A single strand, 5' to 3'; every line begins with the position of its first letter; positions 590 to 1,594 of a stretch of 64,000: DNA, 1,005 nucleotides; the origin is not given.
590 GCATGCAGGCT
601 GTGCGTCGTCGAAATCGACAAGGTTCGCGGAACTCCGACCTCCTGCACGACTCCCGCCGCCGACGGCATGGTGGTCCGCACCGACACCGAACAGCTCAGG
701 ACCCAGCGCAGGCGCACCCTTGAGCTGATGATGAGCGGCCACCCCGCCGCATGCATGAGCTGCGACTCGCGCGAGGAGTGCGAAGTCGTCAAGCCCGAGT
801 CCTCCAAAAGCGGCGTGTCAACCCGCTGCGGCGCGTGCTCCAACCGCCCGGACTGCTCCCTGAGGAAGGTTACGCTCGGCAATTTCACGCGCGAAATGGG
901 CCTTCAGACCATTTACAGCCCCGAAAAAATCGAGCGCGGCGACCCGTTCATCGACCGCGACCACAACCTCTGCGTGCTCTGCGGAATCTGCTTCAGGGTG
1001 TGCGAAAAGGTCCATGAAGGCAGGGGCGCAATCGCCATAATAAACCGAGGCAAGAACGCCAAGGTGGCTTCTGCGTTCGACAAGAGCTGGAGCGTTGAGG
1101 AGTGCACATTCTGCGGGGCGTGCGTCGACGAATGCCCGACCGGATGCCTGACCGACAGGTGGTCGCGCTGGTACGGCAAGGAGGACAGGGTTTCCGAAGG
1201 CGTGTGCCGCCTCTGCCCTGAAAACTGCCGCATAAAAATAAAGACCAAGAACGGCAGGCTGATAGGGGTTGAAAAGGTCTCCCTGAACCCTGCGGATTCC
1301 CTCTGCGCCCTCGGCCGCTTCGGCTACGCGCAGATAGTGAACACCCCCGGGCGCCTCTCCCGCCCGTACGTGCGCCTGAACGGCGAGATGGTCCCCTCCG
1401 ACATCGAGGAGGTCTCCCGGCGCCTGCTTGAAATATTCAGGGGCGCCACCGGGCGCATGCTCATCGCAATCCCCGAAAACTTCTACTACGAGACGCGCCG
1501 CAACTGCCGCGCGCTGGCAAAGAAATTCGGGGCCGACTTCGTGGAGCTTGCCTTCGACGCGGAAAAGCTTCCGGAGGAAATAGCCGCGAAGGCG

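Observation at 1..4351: Unusual Fe-S flavoprotein operon: NuoF-like subunit, NuoG-like/PyrK-like fusion and GltD/NfnB-like subunit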

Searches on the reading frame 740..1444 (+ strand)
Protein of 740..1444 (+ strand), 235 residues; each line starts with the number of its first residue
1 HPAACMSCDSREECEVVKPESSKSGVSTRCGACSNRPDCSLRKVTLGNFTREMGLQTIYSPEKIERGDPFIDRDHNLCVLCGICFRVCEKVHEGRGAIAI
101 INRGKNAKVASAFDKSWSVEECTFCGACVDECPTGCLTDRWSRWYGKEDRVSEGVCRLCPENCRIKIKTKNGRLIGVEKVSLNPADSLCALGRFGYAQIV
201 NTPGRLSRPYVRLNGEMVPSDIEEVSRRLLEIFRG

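Call 37: search_solved_structures(query=window:740-1444:+, max_evalue=1e-10, show_alignments=4)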
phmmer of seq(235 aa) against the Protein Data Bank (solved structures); distinct sequences matched with E-value up to 1e-10: 11.
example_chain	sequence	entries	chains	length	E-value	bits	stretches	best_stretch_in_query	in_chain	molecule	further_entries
9bov_A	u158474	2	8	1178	1.7e-23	86.4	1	29-223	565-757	Molybdopterin oxidoreductase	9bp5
7t2r_A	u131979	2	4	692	2.6e-23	85.9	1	27-212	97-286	NiFe hydrogenase subunit A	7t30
8oh5_C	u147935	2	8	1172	5.5e-22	81.5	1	34-228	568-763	Formate dehydrogenase-O, major subunit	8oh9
7vw6_A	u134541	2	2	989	3.7e-17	65.7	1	71-222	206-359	Formate dehydrogenase | Tungsten-containing formate dehydrogenase alpha subunit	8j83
7e5z_A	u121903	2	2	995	3.7e-17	65.7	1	71-222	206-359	Formate dehydrogenase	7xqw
8a6t_A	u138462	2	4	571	8.4e-15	58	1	27-216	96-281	Electron bifurcating hydrogenase subunit HydA1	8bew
7q5y_A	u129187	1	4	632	1.9e-14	56.9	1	30-200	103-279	NADH dehydrogenase I chain G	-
7p5h_A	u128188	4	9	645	2.4e-14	56.5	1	29-140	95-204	Fe-hydrogenase, subunit alpha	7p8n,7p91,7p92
6tg9_A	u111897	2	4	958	4.4e-13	52.4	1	58-212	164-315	Formate dehydrogenase subunit alpha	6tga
9wxb_B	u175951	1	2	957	4.7e-13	52.3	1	59-212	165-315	Formate dehydrogenase alpha subunit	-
2fug_3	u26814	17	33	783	1.5e-11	47.3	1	66-228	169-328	NADH-quinone oxidoreductase chain 3 | NADH-QUINONE OXIDOREDUCTASE SUBUNIT 3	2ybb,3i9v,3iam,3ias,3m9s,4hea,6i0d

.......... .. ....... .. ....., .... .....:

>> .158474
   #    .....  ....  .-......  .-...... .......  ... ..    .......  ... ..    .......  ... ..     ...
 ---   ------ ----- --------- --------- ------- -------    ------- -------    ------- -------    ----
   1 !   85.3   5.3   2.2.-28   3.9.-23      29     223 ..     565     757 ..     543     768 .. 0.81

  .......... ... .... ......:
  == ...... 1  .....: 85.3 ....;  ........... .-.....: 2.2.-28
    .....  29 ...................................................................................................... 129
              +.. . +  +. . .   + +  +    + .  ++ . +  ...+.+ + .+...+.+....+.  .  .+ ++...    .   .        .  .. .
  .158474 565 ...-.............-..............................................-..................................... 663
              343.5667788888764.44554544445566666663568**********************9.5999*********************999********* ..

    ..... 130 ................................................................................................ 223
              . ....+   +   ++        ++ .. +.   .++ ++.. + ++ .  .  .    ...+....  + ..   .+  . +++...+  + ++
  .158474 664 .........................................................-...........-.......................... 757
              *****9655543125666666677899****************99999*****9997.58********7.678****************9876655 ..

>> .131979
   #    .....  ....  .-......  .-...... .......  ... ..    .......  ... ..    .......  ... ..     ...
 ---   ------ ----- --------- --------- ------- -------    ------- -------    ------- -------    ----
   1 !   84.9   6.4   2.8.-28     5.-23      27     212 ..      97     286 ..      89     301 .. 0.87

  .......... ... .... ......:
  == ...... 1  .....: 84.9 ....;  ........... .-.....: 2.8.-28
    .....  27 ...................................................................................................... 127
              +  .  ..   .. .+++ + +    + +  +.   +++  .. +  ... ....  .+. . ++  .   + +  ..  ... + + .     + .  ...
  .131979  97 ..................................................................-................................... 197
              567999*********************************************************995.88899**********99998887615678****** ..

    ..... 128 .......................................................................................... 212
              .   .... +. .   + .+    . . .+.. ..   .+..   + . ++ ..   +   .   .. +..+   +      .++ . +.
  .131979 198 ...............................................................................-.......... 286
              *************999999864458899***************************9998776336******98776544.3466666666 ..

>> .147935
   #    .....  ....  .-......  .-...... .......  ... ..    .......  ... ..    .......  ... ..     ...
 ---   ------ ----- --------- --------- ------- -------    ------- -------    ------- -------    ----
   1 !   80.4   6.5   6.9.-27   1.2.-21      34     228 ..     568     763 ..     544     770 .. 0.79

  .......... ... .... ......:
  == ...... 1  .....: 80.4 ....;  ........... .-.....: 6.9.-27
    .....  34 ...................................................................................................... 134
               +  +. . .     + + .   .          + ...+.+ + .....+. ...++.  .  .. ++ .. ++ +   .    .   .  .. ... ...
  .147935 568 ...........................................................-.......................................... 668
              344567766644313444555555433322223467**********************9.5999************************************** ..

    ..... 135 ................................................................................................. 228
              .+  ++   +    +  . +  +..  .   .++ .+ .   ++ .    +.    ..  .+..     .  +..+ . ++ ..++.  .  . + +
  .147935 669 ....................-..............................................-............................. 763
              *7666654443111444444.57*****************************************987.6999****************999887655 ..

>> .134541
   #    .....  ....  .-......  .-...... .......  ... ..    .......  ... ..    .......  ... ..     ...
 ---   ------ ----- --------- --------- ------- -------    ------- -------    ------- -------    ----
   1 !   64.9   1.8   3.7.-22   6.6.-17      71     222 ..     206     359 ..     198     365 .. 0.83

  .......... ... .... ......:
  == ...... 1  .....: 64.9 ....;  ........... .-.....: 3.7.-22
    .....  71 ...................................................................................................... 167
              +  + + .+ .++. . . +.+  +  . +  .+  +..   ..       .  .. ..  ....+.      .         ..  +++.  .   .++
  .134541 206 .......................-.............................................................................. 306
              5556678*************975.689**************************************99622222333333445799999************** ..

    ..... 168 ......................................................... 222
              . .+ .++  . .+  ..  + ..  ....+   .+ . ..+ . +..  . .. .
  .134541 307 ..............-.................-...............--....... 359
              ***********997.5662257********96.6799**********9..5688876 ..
